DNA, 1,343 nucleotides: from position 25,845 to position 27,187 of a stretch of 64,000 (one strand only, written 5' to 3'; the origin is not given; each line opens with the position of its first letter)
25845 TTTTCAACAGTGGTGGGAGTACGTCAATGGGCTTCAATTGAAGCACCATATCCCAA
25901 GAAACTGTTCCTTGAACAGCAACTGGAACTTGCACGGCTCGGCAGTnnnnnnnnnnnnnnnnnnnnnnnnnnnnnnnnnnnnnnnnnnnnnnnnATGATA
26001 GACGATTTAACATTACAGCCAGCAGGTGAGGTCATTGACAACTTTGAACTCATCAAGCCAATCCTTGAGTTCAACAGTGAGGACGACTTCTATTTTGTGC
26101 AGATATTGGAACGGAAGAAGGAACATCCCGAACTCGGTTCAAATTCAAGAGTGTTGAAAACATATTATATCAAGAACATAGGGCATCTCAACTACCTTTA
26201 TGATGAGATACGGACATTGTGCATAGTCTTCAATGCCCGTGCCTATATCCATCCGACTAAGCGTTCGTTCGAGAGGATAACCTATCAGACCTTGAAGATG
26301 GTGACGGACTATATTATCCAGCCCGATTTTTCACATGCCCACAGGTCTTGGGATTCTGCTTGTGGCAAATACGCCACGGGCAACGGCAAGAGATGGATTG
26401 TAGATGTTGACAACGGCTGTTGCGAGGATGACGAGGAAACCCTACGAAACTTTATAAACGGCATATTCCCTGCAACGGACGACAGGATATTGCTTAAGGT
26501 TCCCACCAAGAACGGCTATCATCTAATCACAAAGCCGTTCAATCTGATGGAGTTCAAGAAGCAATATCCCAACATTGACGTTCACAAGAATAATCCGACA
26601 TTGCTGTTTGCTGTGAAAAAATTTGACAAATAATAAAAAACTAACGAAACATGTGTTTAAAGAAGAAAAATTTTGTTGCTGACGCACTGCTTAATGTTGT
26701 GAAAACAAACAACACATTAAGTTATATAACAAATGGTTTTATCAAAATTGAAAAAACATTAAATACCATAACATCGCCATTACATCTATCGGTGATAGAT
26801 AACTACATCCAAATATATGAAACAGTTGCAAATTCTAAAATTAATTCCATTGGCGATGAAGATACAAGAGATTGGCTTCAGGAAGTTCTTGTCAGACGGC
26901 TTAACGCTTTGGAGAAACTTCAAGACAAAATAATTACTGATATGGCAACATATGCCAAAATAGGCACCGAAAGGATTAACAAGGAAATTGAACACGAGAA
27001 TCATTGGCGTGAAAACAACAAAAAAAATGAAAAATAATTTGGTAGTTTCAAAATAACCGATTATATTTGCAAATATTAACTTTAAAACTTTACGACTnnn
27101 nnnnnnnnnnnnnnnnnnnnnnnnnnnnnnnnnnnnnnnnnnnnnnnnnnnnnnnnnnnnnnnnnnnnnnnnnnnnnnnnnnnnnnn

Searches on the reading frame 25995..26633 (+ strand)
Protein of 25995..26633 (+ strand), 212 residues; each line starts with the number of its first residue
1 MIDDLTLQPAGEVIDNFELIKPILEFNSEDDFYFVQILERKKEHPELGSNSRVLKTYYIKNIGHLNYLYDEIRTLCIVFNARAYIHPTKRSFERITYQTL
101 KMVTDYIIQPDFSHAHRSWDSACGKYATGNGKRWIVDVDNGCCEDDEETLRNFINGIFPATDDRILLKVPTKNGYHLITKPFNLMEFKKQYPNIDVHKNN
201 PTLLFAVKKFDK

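Call 4: search_protein_families(library=pfam, proteins=[window:25995-26633:+], max_evalue=0.01)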
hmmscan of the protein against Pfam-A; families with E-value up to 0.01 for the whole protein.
window:25995-26633:+ (212 aa): 0 families

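Call 18: find_related_loci(query=window:25995-26633:+, collection=viral_contigs, flank=6000)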
Query window:25995-26633:+ (212 aa) in viral_contigs; peptide patterns used: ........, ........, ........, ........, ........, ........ (x = any residue, [..] = any of these).
24 stretches matched a pattern; 12 encode a relative of the query (tblastn E <= 1e-3); 12 distinct loci.
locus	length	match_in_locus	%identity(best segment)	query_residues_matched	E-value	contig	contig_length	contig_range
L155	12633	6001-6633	42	13-205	6e-44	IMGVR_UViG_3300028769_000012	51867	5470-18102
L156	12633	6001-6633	42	13-205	6e-44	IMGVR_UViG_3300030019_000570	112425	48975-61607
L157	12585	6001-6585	42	12-205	1e-43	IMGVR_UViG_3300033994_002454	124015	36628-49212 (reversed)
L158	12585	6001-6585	42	12-205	1e-43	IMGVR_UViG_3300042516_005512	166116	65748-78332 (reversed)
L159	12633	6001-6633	42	13-205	6e-44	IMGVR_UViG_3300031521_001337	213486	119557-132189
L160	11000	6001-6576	42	13-205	2e-42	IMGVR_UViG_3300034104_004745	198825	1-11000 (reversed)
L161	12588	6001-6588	41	11-205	2e-42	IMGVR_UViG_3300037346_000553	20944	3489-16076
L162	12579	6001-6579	44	13-205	4e-42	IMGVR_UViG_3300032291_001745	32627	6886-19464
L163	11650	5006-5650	38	12-205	8e-40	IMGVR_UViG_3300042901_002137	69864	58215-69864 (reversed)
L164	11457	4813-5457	38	12-205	8e-40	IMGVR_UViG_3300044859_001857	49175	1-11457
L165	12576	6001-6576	42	13-205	1e-39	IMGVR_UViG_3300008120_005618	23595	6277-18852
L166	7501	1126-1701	42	13-205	1e-39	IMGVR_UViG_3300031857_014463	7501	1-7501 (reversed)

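Call 42: find_related_loci(query=window:25995-26633:+, collection=metagenome_contigs, flank=8000)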
Query window:25995-26633:+ (212 aa) in metagenome_contigs; peptide patterns used: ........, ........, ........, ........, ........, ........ (x = any residue, [..] = any of these).
254 stretches matched a pattern; 27 encode a relative of the query (tblastn E <= 1e-3); 27 distinct loci.
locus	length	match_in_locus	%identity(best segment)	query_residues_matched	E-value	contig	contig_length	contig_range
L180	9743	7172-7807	97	1-212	1e-141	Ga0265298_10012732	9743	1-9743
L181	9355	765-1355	71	12-208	5e-95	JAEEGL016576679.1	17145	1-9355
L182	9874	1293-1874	41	13-205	3e-45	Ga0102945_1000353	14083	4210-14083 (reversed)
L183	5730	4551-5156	40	12-212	5e-45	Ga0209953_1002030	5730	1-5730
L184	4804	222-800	43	13-205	5e-44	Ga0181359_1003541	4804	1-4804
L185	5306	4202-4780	43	13-205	5e-44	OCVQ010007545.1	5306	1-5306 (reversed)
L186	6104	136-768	42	13-205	6e-44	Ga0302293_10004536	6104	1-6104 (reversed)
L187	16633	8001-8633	42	13-205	6e-44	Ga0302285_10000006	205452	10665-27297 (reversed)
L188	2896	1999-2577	42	13-205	9e-44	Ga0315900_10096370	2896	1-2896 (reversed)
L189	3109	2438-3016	42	13-205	2e-42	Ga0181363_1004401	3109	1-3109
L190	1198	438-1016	43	12-205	6e-44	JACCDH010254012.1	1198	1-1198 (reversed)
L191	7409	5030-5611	42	12-205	9e-42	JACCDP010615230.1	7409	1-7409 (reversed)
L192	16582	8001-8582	43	13-205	3e-41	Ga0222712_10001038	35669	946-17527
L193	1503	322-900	43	12-205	6e-42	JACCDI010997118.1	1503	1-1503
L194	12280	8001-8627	41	13-212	5e-41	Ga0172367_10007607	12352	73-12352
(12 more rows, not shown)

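Call 48: search_protein_families(library=pfam, proteins=[L180:6669-7175:+], max_evalue=0.1)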
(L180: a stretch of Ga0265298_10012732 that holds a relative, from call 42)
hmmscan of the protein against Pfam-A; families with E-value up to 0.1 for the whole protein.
L180:6669-7175:+ (168 aa): 1 family
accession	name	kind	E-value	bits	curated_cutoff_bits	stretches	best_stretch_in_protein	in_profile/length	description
PF06319.18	MmcB-like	-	0.014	15.6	22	1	30-90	28-87/148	DNA repair protein MmcB-like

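Call 72: search_protein_families(library=phrogs, proteins=[L180:6669-7175:+, window:25995-26633:+], max_evalue=0.00001)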
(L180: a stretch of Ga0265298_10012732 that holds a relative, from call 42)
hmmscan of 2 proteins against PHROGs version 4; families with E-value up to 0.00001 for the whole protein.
L180:6669-7175:+ (168 aa): 1 family
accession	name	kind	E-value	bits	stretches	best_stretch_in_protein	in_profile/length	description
phrog_2776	-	unknown function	3.2e-16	60.6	1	42-125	42-116/181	-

window:25995-26633:+ (212 aa): 1 family
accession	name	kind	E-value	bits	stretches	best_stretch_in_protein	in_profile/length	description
phrog_14949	-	unknown function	1.2e-37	130.8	1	13-206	4-236/240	-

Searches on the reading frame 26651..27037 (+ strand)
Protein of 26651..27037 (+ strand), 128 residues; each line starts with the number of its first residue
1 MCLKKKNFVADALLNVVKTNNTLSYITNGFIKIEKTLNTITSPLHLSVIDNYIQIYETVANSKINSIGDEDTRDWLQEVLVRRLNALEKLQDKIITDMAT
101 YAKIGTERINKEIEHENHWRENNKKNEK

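Call 4: search_protein_families(library=pfam, proteins=[window:26651-27037:+], max_evalue=0.01)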
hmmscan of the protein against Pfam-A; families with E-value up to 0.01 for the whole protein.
window:26651-27037:+ (128 aa): 1 family
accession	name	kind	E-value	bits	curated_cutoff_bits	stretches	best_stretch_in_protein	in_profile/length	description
PF19502.5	DUF6036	-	0.0049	17.1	23.6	1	44-124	84-161/164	Nucleotidyltransferase of unknown function (DUF6036)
